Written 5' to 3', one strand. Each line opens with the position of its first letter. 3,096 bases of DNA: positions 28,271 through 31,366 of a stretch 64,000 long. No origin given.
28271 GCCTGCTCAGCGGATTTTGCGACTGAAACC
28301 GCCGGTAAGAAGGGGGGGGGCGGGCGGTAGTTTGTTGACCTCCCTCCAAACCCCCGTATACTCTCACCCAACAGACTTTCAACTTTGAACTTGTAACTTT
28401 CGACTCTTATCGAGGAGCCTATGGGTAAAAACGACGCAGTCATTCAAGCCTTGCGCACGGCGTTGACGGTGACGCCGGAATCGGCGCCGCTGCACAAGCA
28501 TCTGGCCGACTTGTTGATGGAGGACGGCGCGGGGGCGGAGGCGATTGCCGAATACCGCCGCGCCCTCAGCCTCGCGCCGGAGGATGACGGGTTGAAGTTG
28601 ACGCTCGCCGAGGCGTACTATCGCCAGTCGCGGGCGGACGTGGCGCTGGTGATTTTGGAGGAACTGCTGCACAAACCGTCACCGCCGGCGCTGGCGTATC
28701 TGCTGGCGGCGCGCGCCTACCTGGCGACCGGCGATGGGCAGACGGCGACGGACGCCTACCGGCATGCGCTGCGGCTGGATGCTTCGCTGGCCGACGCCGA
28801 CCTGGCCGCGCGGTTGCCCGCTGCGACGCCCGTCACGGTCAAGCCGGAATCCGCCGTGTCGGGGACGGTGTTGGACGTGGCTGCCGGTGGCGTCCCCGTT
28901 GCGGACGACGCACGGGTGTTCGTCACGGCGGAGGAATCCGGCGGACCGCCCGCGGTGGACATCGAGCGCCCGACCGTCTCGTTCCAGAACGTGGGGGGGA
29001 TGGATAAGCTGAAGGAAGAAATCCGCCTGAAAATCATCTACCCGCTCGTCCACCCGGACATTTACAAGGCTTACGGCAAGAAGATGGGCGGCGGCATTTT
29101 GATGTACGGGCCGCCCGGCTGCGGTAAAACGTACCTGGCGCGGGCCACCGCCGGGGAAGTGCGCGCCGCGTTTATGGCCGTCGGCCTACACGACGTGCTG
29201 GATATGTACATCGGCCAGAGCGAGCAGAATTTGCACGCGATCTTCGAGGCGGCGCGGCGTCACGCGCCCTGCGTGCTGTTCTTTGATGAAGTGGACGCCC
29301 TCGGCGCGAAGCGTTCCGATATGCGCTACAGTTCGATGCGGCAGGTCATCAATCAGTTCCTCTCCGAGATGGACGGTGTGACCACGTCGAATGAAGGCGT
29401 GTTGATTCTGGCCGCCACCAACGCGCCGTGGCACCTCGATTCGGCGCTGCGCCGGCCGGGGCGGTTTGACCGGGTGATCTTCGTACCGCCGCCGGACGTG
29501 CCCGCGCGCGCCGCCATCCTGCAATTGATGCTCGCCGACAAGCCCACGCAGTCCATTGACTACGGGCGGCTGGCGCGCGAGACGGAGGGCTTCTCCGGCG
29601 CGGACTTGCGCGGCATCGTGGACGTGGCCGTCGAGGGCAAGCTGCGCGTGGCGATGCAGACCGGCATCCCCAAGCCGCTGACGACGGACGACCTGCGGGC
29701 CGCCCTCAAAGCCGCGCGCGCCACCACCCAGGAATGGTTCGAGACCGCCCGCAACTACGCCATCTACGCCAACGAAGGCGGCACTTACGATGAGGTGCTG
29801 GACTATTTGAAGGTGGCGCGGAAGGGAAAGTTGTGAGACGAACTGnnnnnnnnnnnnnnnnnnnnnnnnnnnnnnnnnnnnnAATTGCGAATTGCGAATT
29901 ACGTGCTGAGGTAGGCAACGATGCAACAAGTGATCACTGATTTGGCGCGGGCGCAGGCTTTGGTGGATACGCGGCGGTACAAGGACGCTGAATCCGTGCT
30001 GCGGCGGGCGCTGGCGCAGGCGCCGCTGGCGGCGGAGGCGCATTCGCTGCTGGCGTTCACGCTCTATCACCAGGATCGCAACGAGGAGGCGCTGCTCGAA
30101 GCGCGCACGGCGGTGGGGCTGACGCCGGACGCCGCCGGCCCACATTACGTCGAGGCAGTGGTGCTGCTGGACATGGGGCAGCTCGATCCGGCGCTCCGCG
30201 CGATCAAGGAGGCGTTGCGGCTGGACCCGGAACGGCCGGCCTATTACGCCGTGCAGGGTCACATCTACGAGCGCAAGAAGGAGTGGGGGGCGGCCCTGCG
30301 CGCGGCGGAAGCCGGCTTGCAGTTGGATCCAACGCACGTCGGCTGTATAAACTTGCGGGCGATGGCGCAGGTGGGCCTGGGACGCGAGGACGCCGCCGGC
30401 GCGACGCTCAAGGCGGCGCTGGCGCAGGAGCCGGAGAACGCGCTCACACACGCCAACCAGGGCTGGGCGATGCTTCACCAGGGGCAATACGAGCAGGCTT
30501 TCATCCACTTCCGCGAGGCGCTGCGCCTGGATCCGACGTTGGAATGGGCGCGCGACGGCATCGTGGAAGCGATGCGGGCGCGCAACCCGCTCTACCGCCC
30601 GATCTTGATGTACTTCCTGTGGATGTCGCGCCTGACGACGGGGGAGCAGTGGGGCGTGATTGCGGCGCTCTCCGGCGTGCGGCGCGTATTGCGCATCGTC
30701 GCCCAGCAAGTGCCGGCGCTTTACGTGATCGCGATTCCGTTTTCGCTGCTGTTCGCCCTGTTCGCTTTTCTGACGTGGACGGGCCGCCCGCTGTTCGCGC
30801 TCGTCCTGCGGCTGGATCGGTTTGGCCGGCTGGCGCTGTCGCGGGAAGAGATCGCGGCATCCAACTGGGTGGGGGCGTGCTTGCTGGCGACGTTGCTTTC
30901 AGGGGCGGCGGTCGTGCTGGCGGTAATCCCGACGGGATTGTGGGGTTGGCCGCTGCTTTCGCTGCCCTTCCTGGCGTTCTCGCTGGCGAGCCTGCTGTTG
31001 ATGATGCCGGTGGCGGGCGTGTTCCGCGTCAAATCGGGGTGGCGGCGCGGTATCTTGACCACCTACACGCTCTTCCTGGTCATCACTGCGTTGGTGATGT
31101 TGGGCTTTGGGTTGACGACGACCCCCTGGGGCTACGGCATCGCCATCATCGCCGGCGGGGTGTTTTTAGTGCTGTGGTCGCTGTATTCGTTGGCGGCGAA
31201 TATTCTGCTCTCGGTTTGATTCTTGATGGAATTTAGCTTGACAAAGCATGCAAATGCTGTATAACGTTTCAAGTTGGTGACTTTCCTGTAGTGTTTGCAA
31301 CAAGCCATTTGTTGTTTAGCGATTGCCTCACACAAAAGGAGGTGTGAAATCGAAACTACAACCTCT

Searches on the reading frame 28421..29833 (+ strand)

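Call 88: search_protein_families(library=pfam, proteins=[window:28421-29833:+], max_evalue=0.001)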
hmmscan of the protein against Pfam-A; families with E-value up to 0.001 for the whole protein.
window:28421-29833:+ (471 aa): 15 families
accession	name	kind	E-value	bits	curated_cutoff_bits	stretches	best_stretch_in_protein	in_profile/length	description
PF00004.35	AAA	-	1.3e-41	142.5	21.2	1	226-356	1-130/131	ATPase family associated with various cellular activities (AAA)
PF13414.12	TPR_11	-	2e-09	37.4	26.8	1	30-69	2-41/42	TPR repeat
PF14559.12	TPR_19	-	1e-08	35.8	25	1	32-96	1-66/68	Tetratricopeptide repeat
PF23914.1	TPR_CcmH_CycH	-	1.7e-08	34.9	42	1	9-71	37-99/158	Cytochrome c-type biogenesis protein H TPR domain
PF17862.7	AAA_lid_3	-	1.2e-07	31.6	27.2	1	379-404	2-27/45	AAA+ lid domain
PF13432.12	TPR_16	-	5.5e-07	30.4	32.7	1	2-55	11-64/65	Tetratricopeptide repeat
PF07719.23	TPR_2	-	1.8e-06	28.1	27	0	24-55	3-34/34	Tetratricopeptide repeat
PF13428.12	TPR_14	-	5e-06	27.1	23.5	0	24-64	3-43/44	Tetratricopeptide repeat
PF13181.12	TPR_8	-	9.1e-06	25.9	25.7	0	92-121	3-32/34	Tetratricopeptide repeat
PF05496.18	RuvB_N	-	2.2e-05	24.7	27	1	225-308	35-110/159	Holliday junction DNA helicase RuvB P-loop domain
PF13429.12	TPR_15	-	7.7e-05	22.7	26.2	0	2-82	160-240/280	Tetratricopeptide repeat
PF00515.34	TPR_1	-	0.00036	20.7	27.8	0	24-55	3-34/34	Tetratricopeptide repeat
PF20720.3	nSTAND3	-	0.00059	20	27.2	0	226-331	20-109/155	Novel STAND NTPase 3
PF13173.12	AAA_14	-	0.00076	19.9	27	0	226-294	5-74/129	AAA domain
PF24575.1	TPR_Slam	-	0.00077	20.3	35.2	0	29-71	54-96/104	Surface lipoprotein assembly modifier, N-terminal TPR repeats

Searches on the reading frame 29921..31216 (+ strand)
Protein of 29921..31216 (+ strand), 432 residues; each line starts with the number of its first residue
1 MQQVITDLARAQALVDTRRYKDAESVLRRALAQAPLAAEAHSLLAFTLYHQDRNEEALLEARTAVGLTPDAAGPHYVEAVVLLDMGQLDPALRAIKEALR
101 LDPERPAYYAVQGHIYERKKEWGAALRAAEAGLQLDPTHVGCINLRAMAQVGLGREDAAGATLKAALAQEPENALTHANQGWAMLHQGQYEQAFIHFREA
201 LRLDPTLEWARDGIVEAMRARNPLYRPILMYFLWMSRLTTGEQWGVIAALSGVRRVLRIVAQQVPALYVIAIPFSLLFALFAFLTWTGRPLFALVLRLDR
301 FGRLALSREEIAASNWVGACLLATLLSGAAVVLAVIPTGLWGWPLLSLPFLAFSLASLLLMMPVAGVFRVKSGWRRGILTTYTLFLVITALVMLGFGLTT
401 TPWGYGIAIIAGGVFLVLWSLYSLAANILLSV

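Call 88: search_protein_families(library=pfam, proteins=[window:29921-31216:+], max_evalue=0.001)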
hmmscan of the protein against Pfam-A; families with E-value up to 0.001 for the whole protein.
window:29921-31216:+ (432 aa): 14 families
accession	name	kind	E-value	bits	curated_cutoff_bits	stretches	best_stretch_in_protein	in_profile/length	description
PF07719.23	TPR_2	-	1.1e-24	84.9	27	1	175-206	2-33/34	Tetratricopeptide repeat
PF13432.12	TPR_16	-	9.7e-21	74.3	32.7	3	8-72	1-65/65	Tetratricopeptide repeat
PF00515.34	TPR_1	-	1.6e-16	59.7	27.8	1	174-206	1-33/34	Tetratricopeptide repeat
PF14559.12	TPR_19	-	9e-16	58.4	25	2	16-61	3-48/68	Tetratricopeptide repeat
PF13181.12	TPR_8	-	5.7e-15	54.6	25.7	0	179-206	6-33/34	Tetratricopeptide repeat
PF13431.12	TPR_17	-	7.7e-15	54.3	24.4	1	163-193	2-32/34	Tetratricopeptide repeat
PF13428.12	TPR_14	-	2.1e-14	53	23.5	1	8-45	5-42/44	Tetratricopeptide repeat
PF13414.12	TPR_11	-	9.1e-13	48.1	26.8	0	187-210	7-30/42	TPR repeat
PF12895.13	ANAPC3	-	1.7e-09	38.3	27.2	1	17-97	2-81/82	Anaphase-promoting complex, cyclosome, subunit 3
PF13371.12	TPR_9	-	1.8e-08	34.7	35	1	114-174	3-63/73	Tetratricopeptide repeat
PF23914.1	TPR_CcmH_CycH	-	1.7e-07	31.7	42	0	16-58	99-141/158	Cytochrome c-type biogenesis protein H TPR domain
PF13424.12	TPR_12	-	2.8e-06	27.9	30.1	0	152-204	15-75/77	Tetratricopeptide repeat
PF09613.16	HrpB1_HrpK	-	3.9e-06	27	29.3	0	7-53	48-94/126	Bacterial type III secretion protein (HrpB1_HrpK)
PF24575.1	TPR_Slam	-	8.4e-05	23.4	35.2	0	170-211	43-84/104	Surface lipoprotein assembly modifier, N-terminal TPR repeats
